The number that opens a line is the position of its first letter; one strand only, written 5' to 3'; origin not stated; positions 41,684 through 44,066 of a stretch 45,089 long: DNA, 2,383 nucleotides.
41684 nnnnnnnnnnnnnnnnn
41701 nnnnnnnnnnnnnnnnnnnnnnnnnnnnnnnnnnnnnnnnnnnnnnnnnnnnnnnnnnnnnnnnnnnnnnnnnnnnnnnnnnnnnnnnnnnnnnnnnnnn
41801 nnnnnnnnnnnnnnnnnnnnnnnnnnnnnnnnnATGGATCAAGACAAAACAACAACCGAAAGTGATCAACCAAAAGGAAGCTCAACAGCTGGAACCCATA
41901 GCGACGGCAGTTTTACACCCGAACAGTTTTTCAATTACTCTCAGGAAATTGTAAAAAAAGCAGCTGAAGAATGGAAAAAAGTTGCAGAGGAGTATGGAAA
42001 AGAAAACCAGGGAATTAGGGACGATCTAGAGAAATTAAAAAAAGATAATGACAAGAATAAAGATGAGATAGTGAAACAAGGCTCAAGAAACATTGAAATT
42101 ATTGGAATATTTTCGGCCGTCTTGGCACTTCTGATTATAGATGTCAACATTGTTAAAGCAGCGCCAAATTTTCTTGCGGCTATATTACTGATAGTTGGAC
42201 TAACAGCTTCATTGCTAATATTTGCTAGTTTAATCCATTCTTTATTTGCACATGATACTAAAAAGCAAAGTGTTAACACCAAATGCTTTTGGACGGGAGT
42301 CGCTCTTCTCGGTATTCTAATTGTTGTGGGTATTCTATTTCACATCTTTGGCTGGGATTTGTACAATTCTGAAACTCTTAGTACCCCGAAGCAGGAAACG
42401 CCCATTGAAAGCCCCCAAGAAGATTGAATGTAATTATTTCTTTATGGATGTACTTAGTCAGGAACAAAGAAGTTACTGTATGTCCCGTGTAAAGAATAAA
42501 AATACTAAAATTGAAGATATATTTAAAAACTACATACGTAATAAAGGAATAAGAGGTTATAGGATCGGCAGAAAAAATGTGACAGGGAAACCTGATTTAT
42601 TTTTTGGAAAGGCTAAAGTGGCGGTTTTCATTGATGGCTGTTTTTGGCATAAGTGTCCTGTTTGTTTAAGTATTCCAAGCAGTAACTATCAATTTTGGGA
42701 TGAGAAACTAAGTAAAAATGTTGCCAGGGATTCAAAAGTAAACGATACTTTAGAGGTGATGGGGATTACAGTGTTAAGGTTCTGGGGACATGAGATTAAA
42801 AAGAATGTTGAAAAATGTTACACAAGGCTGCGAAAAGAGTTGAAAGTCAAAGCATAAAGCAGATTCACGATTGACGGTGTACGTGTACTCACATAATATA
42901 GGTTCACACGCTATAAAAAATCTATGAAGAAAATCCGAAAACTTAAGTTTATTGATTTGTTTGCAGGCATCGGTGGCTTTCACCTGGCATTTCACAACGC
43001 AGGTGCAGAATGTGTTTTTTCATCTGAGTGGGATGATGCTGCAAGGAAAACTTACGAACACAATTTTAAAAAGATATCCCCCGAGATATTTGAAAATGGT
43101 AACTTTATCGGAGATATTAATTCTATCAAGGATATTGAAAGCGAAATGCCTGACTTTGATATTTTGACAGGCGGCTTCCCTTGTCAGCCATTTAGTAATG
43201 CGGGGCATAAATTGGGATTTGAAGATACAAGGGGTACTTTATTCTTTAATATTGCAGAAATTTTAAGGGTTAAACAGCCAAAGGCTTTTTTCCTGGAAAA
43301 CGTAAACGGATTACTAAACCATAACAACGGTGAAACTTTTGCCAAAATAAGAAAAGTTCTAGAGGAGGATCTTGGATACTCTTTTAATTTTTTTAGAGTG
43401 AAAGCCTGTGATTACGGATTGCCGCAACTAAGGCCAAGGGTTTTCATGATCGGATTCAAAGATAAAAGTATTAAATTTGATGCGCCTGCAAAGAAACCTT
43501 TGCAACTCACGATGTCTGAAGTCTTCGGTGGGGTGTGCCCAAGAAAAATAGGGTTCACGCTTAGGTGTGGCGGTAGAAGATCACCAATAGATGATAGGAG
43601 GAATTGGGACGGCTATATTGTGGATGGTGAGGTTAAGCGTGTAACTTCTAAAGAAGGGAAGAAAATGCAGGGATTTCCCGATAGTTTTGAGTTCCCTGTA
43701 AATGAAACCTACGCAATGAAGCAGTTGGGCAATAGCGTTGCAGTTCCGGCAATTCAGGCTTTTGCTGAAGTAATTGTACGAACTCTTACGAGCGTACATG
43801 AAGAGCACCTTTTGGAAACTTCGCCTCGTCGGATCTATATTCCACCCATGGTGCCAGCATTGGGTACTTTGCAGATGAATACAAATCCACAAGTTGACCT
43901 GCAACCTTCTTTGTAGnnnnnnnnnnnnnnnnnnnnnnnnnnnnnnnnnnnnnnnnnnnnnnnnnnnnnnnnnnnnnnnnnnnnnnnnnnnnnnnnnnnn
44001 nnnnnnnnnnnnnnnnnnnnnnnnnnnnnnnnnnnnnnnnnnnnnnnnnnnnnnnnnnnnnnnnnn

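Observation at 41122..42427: Unknown soluble protein plus 3-TM coiled-coil protein: a candidate two-gene defence module upstream of vsr-dcm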

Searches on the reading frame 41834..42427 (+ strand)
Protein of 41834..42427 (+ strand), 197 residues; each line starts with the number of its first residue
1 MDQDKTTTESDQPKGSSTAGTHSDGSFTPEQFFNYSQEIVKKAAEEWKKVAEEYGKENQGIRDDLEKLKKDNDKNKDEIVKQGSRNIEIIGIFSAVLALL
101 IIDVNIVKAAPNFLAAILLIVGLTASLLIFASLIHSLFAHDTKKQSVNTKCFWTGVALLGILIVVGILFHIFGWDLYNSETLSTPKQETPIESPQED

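Call 3: search_protein_families(library=pfam, proteins=[window:41834-42427:+], max_evalue=1)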
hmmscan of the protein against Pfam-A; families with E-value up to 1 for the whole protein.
window:41834-42427:+ (197 aa): 10 families
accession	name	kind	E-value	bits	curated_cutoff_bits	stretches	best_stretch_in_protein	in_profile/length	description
PF00499.25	Oxidored_q3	-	0.0061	16.7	33.2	1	92-182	15-99/146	NADH-ubiquinone/plastoquinone oxidoreductase chain 6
PF11381.13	DUF3185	-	0.03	14.7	25.3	1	161-179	6-24/59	Protein of unknown function (DUF3185)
PF16021.10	PDCD7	-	0.04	13.6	27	1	31-78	175-222/306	Programmed cell death protein 7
PF24838.2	8xMP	-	0.052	13.8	30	1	77-148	13-85/136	Octameric membrane protein family (8xMP)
PF09994.14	T6SS_Tle1-like_cat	-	0.08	12.7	27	1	40-109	131-197/287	T6SS, Phospholipase effector Tle1-like, catalytic domain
PF20040.4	DUF6442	-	0.1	13.3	25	1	68-124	7-64/102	Family of unknown function (DUF6442)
PF06589.16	CRA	-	0.12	12.8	26.6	1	36-82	36-82/123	Circumsporozoite-related antigen (CRA)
PF20990.2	DUF2207_C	-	0.32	11.1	33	0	50-170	103-183/247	Predicted membrane protein (DUF2207) C-terminal domain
PF07331.16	TctB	-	0.33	11.5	29.1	1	90-174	3-91/137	Tripartite tricarboxylate transporter TctB family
PF17343.7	DUF5373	-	0.42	10.9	28.7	1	95-164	66-136/182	Family of unknown function (DUF5373)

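Call 4: search_protein_families(library=padloc, proteins=[window:41834-42427:+], max_evalue=1)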
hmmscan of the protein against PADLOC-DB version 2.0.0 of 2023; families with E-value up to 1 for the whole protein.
window:41834-42427:+ (197 aa): 1 family
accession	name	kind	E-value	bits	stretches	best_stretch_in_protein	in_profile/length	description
PDLC03841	LeoBC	-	0.00019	18.7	1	31-145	397-511/601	-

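Call 5: search_protein_families(library=ncbifam, proteins=[window:41834-42427:+], max_evalue=1)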
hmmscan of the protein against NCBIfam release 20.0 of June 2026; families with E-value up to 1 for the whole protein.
window:41834-42427:+ (197 aa): 9 families
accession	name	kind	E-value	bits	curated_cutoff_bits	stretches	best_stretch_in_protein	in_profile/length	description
NF010755.0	PRK14158.1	equivalog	0.0045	16.5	200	1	44-129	57-130/198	nucleotide exchange factor GrpE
NF045849.1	ICE_MMCAP2_0565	equivalog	0.0051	16.5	40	1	106-168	9-73/80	Mbov_0395 family pilin-like conjugal transfer protein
NF005733.0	PRK07558.1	equivalog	0.019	15.1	85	1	81-102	51-72/75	F0F1 ATP synthase subunit C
NF010814.0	PRK14218.1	equivalog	0.02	15.4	134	1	83-165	42-121/133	fluoride efflux transporter CrcB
NF038378.1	DNZ54_00345_fm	subfamily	0.057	13.6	40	1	88-149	5-67/124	DNZ54_00345 family protein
TIGR02866.1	CoxB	equivalog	0.075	12.6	147.7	1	115-186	13-86/202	cytochrome c oxidase subunit II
TIGR04211.1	SH3_and_anchor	equivalog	0.12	12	65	0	47-79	123-155/198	TIGR04211 family SH3 domain-containing protein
NF006256.0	PRK08404.1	equivalog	0.13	12.5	107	1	36-90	26-81/103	V-type ATP synthase subunit H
NF046000.1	MAG1210_fam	subfamily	0.33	9.5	275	1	45-143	22-123/550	MAG1210 family protein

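Call 10: find_homologous_proteins(query=window:41834-42427:+, max_evalue=0.01)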
Query window:41834-42427:+ (197 aa): 38 proteins with E <= 0.01 among 826 candidates.
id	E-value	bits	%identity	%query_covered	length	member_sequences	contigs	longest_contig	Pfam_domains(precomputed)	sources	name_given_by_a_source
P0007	5.5e-124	429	100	100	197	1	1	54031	-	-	-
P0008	6.4e-100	351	82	100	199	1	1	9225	-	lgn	-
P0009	1.4e-49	186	52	99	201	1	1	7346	-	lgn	-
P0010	2.4e-38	150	51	77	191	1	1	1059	-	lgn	-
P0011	1.1e-31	128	48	76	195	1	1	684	-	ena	-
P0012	1.8e-31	127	44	80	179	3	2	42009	-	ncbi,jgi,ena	-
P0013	2.5e-29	120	90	35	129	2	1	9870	-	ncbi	-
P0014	3.6e-24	104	48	63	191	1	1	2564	-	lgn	-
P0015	1.4e-23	102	43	78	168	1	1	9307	-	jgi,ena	-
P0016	2.7e-23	101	51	58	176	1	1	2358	-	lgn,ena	-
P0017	2.8e-23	101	37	73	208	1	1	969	-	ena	-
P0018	3.9e-23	100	47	71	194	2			-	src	-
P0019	8.1e-23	99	38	92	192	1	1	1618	-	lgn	-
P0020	1.6e-22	98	50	59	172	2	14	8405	-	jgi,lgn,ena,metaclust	metaclust:\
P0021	2.6e-22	97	49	59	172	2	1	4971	-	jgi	-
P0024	8.9e-22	96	51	50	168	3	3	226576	-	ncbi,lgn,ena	-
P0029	6.0e-21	93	41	59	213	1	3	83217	-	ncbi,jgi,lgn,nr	ncbi:MAG: hypothetical protein N4A72_18575 [Bacteroidales bacterium]|jgi:hypothetical protein|nr:hyp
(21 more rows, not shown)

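Call 15: find_encoding_contigs(protein=P0012, flank=6000, max_places=3)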
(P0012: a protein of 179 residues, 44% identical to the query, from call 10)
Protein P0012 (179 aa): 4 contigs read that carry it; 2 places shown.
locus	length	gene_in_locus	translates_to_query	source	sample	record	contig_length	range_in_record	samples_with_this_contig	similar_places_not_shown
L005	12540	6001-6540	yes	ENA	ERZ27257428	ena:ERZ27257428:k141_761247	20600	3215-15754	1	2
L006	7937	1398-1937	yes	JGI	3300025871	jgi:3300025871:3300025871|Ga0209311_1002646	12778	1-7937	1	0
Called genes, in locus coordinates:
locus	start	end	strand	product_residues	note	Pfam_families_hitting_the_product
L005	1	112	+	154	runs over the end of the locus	PF00719:Pyrophosphatase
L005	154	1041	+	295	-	PF01636:APH, PF07914:DUF1679 (weak), PF01633:Choline_kinase (weak)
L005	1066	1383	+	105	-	-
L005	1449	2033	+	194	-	-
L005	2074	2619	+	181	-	PF00293:NUDIX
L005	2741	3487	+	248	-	PF01555:N6_N4_Mtase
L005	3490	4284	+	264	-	PF15515:MvaI_BcnI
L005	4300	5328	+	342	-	PF01972:SDH_protease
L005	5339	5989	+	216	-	-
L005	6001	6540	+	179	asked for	-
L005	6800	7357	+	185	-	PF02677:QueH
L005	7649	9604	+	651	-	PF00580:UvrD-helicase, PF13245:AAA_19, PF13604:AAA_30 (faint), PF01443:Viral_helicase1 (faint), PF13087:AAA_12 (faint), PF13361:UvrD_C, PF13538:UvrD_C_2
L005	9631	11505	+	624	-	PF00156:Pribosyltran (weak)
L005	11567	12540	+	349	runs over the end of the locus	PF00437:T2SSE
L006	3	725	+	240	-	?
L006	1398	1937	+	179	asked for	-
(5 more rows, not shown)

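Call 16: find_encoding_contigs(protein=P0024, flank=6000, max_places=3)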
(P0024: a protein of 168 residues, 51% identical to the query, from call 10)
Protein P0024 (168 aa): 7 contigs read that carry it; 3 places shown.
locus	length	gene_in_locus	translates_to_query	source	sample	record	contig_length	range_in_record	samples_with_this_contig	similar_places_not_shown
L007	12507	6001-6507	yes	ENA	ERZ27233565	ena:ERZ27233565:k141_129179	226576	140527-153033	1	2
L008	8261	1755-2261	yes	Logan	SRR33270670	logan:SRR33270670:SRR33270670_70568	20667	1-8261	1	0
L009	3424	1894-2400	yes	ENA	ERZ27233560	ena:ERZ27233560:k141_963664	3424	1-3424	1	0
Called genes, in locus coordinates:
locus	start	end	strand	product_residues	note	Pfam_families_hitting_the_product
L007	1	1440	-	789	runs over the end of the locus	PF01326:PPDK_N, PF00391:PEP-utilizers, PF02896:PEP-utilizers_C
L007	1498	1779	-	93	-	PF01541:GIY-YIG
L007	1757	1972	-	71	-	PF02609:Exonuc_VII_S (weak)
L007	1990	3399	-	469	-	PF13742:tRNA_anti_2, PF02601:Exonuc_VII_L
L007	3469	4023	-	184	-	PF01966:HD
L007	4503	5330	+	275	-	PF01972:SDH_protease (weak)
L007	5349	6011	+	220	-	-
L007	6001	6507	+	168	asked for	-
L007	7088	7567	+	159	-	PF13302:Acetyltransf_3, PF00583:Acetyltransf_1, PF13420:Acetyltransf_4 (weak), PF13673:Acetyltransf_10 (weak), PF13508:Acetyltransf_7 (weak)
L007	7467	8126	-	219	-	-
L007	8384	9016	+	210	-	PF02223:Thymidylate_kin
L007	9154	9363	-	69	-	-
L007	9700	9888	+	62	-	-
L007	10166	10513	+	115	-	PF12647:RNHCP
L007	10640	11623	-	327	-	PF00294:PfkB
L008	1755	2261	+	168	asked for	-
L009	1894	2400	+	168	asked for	-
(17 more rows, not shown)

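Call 17: find_encoding_contigs(protein=P0029, flank=6000, max_places=3)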
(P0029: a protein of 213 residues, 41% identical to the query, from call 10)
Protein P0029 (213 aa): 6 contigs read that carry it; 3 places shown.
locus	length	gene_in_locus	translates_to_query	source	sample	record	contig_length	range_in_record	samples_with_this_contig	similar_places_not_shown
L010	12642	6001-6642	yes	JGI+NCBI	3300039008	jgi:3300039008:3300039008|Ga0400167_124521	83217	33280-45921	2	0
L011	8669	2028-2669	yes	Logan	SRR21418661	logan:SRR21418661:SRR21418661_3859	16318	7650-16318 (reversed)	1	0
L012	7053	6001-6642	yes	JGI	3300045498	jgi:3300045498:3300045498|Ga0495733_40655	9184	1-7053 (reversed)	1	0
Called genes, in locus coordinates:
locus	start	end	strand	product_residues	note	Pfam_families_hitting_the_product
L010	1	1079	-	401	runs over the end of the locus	PF00326:Peptidase_S9 (faint), PF03583:LIP (weak)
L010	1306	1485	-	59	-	PF04324:Fer2_BFD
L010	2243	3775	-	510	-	PF00488:MutS_V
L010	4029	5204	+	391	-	-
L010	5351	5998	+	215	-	-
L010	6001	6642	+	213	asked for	-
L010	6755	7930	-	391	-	PF01757:Acyl_transf_3 (weak), PF12833:HTH_18, PF00165:HTH_AraC (weak)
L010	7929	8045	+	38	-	-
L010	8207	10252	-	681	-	PF03190:Thioredox_DsbH (faint), PF11412:DsbD_N (weak), PF02683:DsbD_TM, PF13098:Thioredoxin_2, PF13899:Thioredoxin_7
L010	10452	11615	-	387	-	PF12698:ABC2_membrane_3, PF01061:ABC2_membrane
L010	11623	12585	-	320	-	PF25917:BSH_RND (faint), PF25881:HH_YBHG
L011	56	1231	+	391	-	-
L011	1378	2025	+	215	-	-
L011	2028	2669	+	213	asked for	-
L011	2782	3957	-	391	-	PF01757:Acyl_transf_3 (weak), PF12833:HTH_18, PF00165:HTH_AraC (weak)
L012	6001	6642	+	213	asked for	-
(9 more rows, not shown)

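Call 21: search_protein_families(library=padloc, proteins=[L005:4300-5328:+, L005:5339-5989:+, L005:6001-6540:+, L010:4029-5204:+, L010:5351-5998:+, L010:6001-6642:+], max_evalue=0.1)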
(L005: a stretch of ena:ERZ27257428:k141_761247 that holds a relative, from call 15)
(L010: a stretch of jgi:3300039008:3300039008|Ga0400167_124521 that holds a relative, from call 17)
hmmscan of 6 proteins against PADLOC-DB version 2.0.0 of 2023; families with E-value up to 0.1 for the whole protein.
L005:4300-5328:+ (342 aa): 0 families

L005:5339-5989:+ (216 aa): 0 families

L005:6001-6540:+ (179 aa): 0 families

L010:4029-5204:+ (391 aa): 0 families

L010:5351-5998:+ (215 aa): 0 families

L010:6001-6642:+ (213 aa): 1 family
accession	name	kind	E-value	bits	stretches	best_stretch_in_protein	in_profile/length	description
PDLC00249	LmuB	-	0.0047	13.7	1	38-143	379-486/565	AAA ATPase domain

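Call 30: search_protein_families(library=phrogs, proteins=[window:41834-42427:+, L005:4300-5328:+], max_evalue=0.1)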
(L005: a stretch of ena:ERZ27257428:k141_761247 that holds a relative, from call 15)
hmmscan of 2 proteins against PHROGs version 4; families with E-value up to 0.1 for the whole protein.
window:41834-42427:+ (197 aa): 7 families
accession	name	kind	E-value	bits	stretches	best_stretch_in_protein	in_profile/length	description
phrog_33481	-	unknown function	0.0016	19.7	1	78-139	10-71/72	-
phrog_38724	-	unknown function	0.0051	17.5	1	34-174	139-284/307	-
phrog_36588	-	unknown function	0.013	16.5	1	109-170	20-81/147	-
phrog_2303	-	head and packaging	0.018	15.9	1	6-85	31-108/219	head scaffolding protein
phrog_14063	-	head and packaging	0.029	15.5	1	23-82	43-102/193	head scaffolding protein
phrog_3671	-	unknown function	0.041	15.1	1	56-84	50-78/87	-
phrog_17940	-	unknown function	0.077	14.3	0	90-135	16-61/66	-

L005:4300-5328:+ (342 aa): 6 families
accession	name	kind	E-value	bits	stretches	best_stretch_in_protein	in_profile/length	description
phrog_11747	-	unknown function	8.8e-37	127.8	1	5-271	10-269/290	-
phrog_21683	-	unknown function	1.1e-11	45.4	2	40-117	26-103/337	-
phrog_1684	-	head and packaging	9.8e-06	26.2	1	42-110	63-130/284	head maturation protease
phrog_2976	-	head and packaging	0.001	19.8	1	42-113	41-112/394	head maturation protease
phrog_94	-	head and packaging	0.01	16.3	1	42-109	108-174/622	head maturation protease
phrog_35786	-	unknown function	0.014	16.6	0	208-244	27-63/68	-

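Call 49: find_related_loci(query=A4, collection=genome_contigs, flank=7000)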
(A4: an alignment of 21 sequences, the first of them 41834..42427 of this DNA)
Query A4 (197 aa) in genome_contigs; peptide patterns used: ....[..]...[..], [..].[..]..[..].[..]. (x = any residue, [..] = any of these).
112 stretches matched a pattern; 8 encode a relative of the query (tblastn E <= 1e-3); 8 distinct loci.
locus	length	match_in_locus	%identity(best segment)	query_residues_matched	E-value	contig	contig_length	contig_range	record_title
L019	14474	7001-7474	44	23-180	2e-37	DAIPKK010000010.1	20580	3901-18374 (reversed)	MAG TPA_asm: Patescibacteria group bacterium isolate CTOTU18523 NODE_2448_length_20580_cov_7.235713, whole genome shotgu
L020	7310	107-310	90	76-143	6e-33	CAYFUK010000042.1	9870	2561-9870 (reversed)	MAG TPA_asm: uncultured Candidatus Peribacteria bacterium isolate ERP107533_co1_54 genome assembly, contig: NODE_7310_le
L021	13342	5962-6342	47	37-176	3e-29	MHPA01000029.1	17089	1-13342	MAG: Candidatus Staskawiczbacteria bacterium RIFCSPLOWO2_01_FULL_38_12b rifcsplowo2_01_scaffold_7742, whole genome shotg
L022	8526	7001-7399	44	21-153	1e-25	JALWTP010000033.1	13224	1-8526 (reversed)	MAG: Candidatus Kaiserbacteria bacterium isolate M2_metabat2_scaf2bin.206 M2_NODE_5886_length_13224_cov_2.978087, whole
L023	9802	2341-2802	38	6-171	6e-25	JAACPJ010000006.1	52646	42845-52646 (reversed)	MAG: bacterium isolate CG_2015-02_41_16 CG_2015-02_curated_scaffold_325, whole genome shotgun sequence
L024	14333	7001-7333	50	45-153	4e-23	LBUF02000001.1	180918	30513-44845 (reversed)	MAG: Parcubacteria group bacterium GW2011_GWA2_38_13b GWA2_OD1-rel_38_13_curated_1, whole genome shotgun sequence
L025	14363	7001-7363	45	8-145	1e-21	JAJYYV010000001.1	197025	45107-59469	MAG: bacterium isolate FK4.bin61 NODE_52_length_197025_cov_2.897703, whole genome shotgun sequence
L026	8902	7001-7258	32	64-154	4e-6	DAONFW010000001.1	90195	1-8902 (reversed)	MAG TPA_asm: Candidatus Paceibacterota bacterium isolate AMR_MDS_3833 NODE_161_length_90195_cov_12.213135, whole genome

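Call 68: predict_structure(alignment_id=A4)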
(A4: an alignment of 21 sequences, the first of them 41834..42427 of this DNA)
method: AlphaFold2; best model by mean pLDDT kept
length: 197 residues; sequences in the alignment: 21
mean_pLDDT: 70.5   pTM: 0.37
mean pLDDT of the five models: 70.5, 70.4, 69.9, 69.4, 66.1
residues with pLDDT >= 90: 6; 70-90: 125; 50-70: 23; < 50: 43
segments of 3 or more residues with pLDDT < 50: 1-24, 179-197
pLDDT, mean of each block of 10 residues (from residue 1): 42 35 57 82 87 88 90 82 73 77 73 79 83 73 63 85 83 60 45 45
secondary structure, 60 per line:
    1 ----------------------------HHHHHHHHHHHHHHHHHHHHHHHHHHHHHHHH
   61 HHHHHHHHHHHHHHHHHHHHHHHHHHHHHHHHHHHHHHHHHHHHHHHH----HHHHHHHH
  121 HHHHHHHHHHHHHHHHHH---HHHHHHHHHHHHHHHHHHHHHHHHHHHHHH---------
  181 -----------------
elements in order: H29-108 H113-138 H142-171

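Call 71: find_related_loci(query=A4, collection=viral_contigs, flank=8000)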
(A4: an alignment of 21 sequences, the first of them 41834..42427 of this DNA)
Query A4 (197 aa) in viral_contigs; peptide patterns used: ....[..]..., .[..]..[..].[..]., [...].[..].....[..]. (x = any residue, [..] = any of these).
262 stretches matched a pattern, but none encodes a relative of the query by tblastn (E <= 1e-3).

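Call 73: find_related_loci(query=A4, collection=metagenome_contigs, flank=6000)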
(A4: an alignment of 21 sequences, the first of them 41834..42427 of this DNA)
Query A4 (197 aa) in metagenome_contigs; peptide patterns used: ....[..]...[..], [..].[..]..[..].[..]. (x = any residue, [..] = any of these).
187 stretches matched a pattern; 35 encode a relative of the query (tblastn E <= 1e-3); 35 distinct loci.
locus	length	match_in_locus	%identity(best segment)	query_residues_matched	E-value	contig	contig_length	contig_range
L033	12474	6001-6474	44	23-180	5e-37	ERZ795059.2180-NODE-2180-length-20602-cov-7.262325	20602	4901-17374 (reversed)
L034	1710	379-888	43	4-178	3e-32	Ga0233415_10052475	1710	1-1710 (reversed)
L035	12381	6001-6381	47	37-176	8e-29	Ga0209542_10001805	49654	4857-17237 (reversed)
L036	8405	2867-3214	50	59-175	8e-28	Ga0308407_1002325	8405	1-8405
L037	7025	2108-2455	50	59-175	8e-28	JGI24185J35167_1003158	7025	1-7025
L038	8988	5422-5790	46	53-178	2e-27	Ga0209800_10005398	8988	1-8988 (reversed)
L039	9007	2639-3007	46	53-178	2e-27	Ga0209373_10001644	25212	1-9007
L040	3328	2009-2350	50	64-174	7e-27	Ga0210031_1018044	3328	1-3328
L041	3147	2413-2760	50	63-178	1e-26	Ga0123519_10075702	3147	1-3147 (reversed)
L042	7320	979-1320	50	64-174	7e-27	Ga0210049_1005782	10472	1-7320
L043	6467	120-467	50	63-178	1e-26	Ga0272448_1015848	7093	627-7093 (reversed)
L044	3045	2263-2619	47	59-178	2e-26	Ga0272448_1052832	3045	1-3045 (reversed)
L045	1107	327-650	50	64-174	6e-27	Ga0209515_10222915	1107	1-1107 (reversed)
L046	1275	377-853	41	8-174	4e-26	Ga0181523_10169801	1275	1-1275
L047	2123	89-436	49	63-178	1e-25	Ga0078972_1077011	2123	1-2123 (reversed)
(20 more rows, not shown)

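Call 96: search_protein_families(library=ncbifam, proteins=[L005:4300-5328:+, L010:4029-5204:+], max_evalue=0.01)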
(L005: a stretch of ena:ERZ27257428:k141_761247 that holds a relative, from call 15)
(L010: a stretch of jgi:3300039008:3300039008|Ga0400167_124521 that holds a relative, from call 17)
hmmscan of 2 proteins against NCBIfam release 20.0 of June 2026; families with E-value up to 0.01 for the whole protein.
L005:4300-5328:+ (342 aa): 2 families
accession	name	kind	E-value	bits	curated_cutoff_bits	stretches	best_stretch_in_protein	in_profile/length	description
NF047768.1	Clp_like_SDH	equivalog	3.3e-14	53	250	1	3-122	24-148/260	SDH family Clp fold serine proteinase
NF045542.1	Clp_rel_HeadMat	equivalog_domain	2.5e-07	30.8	120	1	42-110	23-92/165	head maturation protease, ClpP-related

L010:4029-5204:+ (391 aa): 0 families

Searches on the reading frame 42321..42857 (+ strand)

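Call 3: search_protein_families(library=pfam, proteins=[window:42321-42857:+], max_evalue=1)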
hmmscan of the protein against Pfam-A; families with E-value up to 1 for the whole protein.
window:42321-42857:+ (178 aa): 5 families
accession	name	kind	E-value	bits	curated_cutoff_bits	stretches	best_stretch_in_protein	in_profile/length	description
PF03852.21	Vsr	-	9.2e-22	77.1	27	1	42-111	1-69/74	DNA mismatch endonuclease Vsr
PF04480.18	DUF559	-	9.9e-08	32.3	20.6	1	132-174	66-108/109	Protein of unknown function (DUF559)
PF18741.7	MTES_1575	-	0.0079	16.7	38.2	1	131-174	53-96/96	REase_MTES_1575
PF04192.17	Utp21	-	0.046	14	30.8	1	15-63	20-68/209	Utp21 specific WD40 associated putative domain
PF00367.25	PTS_EIIB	-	0.12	12.3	27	1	161-175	14-28/34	phosphotransferase system, EIIB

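Call 4: search_protein_families(library=padloc, proteins=[window:42321-42857:+], max_evalue=1)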
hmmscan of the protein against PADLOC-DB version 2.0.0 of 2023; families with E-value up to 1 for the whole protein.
window:42321-42857:+ (178 aa): 1 family
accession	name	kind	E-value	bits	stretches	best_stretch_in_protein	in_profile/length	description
PDLC03397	Vsr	-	1e-15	56.2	1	43-160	3-120/156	Type II nicking endonuclease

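Call 5: search_protein_families(library=ncbifam, proteins=[window:42321-42857:+], max_evalue=1)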
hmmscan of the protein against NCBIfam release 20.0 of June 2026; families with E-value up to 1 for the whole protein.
window:42321-42857:+ (178 aa): 2 families
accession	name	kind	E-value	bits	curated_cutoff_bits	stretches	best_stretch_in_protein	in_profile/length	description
TIGR00632.1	vsr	subfamily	1e-35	122.6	97.85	1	42-158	2-119/119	DNA mismatch endonuclease Vsr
NF007294.0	PRK09767.1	equivalog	4.5e-05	23.5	218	1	133-175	69-111/117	DUF559 domain-containing protein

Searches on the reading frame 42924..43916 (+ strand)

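Call 3: search_protein_families(library=pfam, proteins=[window:42924-43916:+], max_evalue=1)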
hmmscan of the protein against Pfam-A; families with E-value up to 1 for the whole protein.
window:42924-43916:+ (330 aa): 1 family
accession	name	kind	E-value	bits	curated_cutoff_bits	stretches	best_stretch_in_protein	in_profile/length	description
PF00145.23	DNA_methylase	-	6.6e-78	262.8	22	2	7-185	1-168/324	C-5 cytosine-specific DNA methylase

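Call 4: search_protein_families(library=padloc, proteins=[window:42924-43916:+], max_evalue=1)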
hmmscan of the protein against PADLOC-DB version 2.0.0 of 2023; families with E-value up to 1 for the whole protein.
window:42924-43916:+ (330 aa): 64 families (the best 25 are shown)
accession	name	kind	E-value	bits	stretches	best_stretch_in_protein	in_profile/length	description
PDLC03272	MTase_II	-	1.6e-92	308.8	2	3-200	71-260/407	Type II methyltransferase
PDLC03378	MTase_II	-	3.9e-64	215.1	2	6-190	2-180/344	Type II methyltransferase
PDLC02653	DrmMII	-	1.1e-63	213.2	2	6-191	4-185/333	DrmMII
PDLC03361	MTase_II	-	2.6e-62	209.1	2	5-184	85-289/455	Type II methyltransferase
PDLC03217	MTase_II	-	1.4e-57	193.6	2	2-179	380-545/703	Type II methyltransferase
PDLC03234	MTase_II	-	1.2e-56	190.6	2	5-191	3-188/375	Type II methyltransferase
PDLC03716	oMTase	-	1.3e-56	190.2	2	3-184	35-205/349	orphan methyltransferase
PDLC03242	MTase_II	-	1.2e-53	180.6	2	6-180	100-262/409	Type II methyltransferase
PDLC00026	DruM2|DruM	-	6.6e-51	171.8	2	5-194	3-184/336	DNA cytosine methylase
PDLC00034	DruM2|DruM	-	2.4e-47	159.5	2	7-178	8-186/457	DNA cytosine methylase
PDLC03326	MTase_II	-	1.9e-44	150.5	2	6-190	4-187/412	Type II methyltransferase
PDLC00033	DruM2|DruM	-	3.5e-44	149.6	2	5-188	20-200/368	DNA cytosine methylase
PDLC03269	MTase_II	-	5.1e-44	149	2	5-181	2-168/437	Type II methyltransferase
PDLC00027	DruM2|DruM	-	2.4e-40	137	2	6-191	11-185/361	DNA cytosine methylase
PDLC03307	MTase_II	-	3.5e-40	136.4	2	8-189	2-201/382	Type II methyltransferase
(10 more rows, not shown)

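Call 5: search_protein_families(library=ncbifam, proteins=[window:42924-43916:+], max_evalue=1)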
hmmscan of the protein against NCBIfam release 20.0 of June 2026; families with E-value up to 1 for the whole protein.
window:42924-43916:+ (330 aa): 3 families
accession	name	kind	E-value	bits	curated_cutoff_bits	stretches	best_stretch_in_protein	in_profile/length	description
TIGR00675.1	dcm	superfamily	1.5e-78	264.7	100.65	2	9-194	1-177/329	DNA (cytosine-5-)-methyltransferase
NF007772.0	PRK10458.1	subfamily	5.7e-43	147.2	710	2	6-179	88-287/472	DNA cytosine methylase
TIGR00095.1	TIGR00095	equivalog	0.17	11.5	117.5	1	2-52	49-99/194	16S rRNA (guanine(966)-N(2))-methyltransferase RsmD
